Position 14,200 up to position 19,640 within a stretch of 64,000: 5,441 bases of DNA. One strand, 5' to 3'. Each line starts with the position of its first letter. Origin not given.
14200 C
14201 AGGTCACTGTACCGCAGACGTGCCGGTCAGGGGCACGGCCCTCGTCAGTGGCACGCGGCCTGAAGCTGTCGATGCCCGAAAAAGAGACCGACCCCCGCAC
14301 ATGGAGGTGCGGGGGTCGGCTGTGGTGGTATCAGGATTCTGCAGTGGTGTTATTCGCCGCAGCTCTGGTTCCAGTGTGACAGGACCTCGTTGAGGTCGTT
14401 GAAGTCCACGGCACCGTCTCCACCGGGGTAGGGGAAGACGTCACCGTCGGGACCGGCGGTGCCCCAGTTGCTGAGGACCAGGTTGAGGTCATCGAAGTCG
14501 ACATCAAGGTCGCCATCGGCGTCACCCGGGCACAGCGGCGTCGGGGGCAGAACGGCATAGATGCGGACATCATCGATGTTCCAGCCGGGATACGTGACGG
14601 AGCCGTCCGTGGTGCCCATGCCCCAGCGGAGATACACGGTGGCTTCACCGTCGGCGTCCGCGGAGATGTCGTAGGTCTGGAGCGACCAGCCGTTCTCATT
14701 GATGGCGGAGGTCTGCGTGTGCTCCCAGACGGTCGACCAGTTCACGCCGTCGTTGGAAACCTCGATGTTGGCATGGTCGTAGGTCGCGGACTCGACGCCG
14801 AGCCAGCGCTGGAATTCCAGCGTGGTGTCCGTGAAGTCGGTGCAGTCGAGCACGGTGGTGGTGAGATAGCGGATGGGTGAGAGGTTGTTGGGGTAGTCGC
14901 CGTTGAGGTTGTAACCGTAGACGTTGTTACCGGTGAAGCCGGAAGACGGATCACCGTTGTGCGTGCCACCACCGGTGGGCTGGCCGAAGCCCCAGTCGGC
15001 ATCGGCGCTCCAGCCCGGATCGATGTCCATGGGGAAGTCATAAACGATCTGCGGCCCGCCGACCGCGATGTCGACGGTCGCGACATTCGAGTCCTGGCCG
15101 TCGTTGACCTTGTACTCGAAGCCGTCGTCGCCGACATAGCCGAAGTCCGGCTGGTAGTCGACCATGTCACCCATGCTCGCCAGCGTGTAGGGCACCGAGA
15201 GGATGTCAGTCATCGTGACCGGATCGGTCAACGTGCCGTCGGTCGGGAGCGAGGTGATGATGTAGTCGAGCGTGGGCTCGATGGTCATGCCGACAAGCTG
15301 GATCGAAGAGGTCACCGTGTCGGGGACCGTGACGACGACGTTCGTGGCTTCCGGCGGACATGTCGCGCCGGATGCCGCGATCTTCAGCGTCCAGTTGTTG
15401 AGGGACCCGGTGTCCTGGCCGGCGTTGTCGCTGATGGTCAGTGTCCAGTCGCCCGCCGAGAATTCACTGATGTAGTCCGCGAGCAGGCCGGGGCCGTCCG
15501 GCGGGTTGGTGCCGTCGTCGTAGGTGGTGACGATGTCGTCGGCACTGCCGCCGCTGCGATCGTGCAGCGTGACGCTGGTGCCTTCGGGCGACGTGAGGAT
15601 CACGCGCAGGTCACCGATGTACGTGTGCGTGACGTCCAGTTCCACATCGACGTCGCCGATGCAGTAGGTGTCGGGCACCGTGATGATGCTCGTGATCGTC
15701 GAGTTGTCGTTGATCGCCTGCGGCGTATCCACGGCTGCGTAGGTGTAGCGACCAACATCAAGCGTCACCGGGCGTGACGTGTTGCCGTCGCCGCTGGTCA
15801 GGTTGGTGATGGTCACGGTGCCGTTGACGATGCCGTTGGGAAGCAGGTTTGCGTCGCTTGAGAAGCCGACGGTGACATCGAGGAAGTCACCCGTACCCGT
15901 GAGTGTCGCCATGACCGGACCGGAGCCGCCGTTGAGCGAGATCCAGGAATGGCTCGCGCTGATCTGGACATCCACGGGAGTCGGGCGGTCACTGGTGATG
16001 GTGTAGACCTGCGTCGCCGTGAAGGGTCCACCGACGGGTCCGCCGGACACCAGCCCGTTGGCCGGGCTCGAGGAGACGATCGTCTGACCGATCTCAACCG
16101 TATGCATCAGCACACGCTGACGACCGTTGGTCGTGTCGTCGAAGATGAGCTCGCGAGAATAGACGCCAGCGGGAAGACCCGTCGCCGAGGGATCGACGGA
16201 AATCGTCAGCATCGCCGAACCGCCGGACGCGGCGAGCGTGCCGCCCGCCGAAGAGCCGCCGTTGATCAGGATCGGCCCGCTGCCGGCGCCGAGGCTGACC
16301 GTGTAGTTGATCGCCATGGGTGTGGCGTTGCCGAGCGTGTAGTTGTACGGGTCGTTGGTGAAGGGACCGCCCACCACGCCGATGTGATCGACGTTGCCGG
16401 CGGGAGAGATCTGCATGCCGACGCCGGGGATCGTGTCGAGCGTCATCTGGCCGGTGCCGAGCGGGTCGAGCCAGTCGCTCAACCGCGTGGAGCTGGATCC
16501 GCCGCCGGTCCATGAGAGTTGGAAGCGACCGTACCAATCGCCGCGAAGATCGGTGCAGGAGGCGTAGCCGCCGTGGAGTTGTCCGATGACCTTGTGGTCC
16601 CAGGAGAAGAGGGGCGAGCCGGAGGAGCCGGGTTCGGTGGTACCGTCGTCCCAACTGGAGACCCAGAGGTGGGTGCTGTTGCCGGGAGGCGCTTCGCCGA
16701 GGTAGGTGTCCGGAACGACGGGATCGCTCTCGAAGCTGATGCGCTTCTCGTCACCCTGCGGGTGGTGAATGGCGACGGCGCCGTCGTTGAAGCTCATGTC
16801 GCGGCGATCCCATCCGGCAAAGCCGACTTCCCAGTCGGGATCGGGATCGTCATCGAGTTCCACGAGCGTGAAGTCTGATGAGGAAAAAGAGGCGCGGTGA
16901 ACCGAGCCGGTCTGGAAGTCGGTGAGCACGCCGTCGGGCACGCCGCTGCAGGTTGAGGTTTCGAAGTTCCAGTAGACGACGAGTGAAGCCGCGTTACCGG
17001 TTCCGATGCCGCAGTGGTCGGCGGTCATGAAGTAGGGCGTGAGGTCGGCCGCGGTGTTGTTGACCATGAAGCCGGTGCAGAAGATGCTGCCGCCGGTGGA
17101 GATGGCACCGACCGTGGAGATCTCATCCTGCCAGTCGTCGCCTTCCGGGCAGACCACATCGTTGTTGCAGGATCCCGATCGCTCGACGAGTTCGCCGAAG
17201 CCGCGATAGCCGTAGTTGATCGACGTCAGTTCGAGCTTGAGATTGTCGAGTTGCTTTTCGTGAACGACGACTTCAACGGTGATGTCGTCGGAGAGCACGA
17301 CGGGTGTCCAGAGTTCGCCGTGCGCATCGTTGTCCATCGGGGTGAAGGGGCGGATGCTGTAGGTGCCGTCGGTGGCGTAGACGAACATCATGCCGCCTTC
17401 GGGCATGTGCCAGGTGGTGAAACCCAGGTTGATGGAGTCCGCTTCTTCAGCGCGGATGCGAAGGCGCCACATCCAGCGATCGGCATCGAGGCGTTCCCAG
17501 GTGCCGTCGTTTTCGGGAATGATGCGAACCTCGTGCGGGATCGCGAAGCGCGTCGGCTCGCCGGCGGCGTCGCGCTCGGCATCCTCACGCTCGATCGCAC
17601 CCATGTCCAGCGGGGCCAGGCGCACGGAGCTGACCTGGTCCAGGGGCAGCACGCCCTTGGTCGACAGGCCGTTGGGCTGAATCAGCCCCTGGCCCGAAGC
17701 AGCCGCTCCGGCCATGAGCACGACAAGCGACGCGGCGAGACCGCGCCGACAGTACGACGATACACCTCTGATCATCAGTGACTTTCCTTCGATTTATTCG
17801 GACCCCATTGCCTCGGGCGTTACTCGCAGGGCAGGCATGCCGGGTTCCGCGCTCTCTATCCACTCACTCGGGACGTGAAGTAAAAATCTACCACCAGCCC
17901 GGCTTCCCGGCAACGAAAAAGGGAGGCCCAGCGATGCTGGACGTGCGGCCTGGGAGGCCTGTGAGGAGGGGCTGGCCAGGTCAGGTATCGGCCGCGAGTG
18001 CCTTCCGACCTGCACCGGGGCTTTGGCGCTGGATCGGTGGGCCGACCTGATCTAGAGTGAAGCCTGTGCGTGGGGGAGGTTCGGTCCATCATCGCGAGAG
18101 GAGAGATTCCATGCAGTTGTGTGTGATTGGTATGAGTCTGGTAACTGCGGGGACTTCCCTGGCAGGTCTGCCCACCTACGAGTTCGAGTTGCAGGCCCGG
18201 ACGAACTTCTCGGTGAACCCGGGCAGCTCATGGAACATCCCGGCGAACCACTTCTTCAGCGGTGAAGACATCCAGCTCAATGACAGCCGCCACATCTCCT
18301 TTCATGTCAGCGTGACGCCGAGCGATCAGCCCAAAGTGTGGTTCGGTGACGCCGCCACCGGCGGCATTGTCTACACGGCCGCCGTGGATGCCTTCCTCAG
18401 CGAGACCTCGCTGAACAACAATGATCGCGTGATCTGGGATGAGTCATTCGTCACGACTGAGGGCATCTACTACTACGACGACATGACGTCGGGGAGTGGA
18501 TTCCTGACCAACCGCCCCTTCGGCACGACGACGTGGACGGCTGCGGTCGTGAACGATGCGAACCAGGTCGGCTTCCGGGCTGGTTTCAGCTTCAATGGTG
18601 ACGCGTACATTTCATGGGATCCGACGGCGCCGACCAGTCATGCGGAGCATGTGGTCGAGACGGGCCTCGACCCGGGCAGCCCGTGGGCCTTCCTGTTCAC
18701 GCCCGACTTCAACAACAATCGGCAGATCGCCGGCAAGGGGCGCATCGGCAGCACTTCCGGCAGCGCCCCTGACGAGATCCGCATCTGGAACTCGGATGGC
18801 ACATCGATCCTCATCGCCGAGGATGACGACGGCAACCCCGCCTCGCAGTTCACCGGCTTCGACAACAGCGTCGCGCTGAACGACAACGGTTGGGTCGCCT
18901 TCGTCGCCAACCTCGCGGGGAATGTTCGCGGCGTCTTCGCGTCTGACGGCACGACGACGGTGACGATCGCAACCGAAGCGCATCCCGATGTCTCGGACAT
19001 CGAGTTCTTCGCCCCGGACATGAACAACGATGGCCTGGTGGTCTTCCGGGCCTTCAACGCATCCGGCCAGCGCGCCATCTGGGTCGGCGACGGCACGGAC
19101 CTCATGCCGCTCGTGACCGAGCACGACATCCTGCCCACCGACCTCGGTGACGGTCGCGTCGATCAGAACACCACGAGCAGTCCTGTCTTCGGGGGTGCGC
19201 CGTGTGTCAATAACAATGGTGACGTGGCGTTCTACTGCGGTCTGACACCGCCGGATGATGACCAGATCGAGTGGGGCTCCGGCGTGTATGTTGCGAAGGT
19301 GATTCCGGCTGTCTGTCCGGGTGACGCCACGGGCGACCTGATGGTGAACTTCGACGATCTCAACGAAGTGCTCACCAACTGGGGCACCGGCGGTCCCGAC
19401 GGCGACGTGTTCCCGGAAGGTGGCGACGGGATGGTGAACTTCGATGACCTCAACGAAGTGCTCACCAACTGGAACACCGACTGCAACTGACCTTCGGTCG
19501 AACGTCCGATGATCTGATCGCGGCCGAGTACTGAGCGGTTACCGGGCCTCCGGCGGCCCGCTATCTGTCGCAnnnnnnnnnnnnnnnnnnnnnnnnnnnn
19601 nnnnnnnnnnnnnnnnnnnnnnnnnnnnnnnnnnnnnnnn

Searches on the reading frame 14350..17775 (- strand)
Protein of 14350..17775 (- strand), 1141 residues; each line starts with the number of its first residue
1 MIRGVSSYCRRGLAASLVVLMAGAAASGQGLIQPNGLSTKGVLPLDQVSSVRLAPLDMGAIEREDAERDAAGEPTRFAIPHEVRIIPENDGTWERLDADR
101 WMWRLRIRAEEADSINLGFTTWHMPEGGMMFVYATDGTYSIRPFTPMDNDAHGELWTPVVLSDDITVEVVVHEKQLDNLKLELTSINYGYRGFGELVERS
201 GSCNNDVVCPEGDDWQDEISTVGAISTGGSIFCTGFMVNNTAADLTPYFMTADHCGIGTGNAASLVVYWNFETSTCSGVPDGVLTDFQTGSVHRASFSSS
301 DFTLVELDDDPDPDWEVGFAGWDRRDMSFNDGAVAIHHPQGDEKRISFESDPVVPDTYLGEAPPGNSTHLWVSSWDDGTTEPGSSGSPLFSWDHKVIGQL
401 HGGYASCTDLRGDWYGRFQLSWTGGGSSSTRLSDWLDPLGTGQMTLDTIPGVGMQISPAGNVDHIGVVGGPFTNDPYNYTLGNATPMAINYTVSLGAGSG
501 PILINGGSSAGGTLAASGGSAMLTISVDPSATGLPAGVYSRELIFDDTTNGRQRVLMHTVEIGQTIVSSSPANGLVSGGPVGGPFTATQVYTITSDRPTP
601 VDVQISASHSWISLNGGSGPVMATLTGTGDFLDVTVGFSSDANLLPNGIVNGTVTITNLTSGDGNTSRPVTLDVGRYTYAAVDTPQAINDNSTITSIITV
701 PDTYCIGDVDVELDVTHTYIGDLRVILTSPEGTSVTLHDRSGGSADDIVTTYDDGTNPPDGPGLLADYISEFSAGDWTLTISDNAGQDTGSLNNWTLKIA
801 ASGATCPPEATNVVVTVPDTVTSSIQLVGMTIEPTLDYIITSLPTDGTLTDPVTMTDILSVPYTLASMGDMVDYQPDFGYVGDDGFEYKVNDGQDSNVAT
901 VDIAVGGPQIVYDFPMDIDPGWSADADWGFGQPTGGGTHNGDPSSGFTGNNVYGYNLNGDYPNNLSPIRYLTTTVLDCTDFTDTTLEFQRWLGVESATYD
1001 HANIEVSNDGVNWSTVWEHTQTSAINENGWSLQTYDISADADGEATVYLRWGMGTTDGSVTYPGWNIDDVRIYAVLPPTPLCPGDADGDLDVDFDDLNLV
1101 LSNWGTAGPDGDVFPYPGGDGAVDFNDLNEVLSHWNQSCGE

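Call 37: search_protein_families(library=pfam, proteins=[window:14350-17775:-], max_evalue=0.001)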
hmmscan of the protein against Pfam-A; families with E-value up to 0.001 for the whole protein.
window:14350-17775:- (1141 aa): 3 families
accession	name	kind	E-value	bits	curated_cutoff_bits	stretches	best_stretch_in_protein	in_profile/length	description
PF01483.27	P_proprotein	-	2.1e-20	73.1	21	1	707-799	2-86/86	Proprotein convertase P-domain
PF13365.12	Trypsin_2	-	3.4e-07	31.5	27.6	1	233-398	1-143/144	Trypsin-like peptidase domain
PF20773.4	InhA-like_MAM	-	5e-05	23.3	26.9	1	973-1072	54-162/191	Immune inhibitor A-like, MAM domain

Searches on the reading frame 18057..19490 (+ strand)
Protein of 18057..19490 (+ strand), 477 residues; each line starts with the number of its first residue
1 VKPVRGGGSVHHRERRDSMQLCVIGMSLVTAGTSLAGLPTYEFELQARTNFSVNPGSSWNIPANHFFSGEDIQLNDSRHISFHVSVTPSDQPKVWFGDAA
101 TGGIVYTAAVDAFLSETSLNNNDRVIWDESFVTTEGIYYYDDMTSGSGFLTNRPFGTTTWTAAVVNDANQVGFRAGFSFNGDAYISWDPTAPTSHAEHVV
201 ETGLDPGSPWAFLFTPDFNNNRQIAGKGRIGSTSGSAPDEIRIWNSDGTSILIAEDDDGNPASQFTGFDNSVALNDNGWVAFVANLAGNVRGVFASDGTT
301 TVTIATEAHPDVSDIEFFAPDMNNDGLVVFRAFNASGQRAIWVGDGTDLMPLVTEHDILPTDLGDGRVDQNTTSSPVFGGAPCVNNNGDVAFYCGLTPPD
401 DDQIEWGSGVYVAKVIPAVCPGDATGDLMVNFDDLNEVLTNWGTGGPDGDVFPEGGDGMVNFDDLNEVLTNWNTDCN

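Call 37: search_protein_families(library=pfam, proteins=[window:18057-19490:+], max_evalue=0.001)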
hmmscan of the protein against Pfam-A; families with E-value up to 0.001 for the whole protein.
window:18057-19490:+ (477 aa): 1 family
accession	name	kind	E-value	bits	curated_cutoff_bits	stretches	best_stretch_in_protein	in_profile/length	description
PF24251.1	DUF7453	-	5.1e-17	62.3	26.2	3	219-393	2-185/460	Family of unknown function (DUF7453)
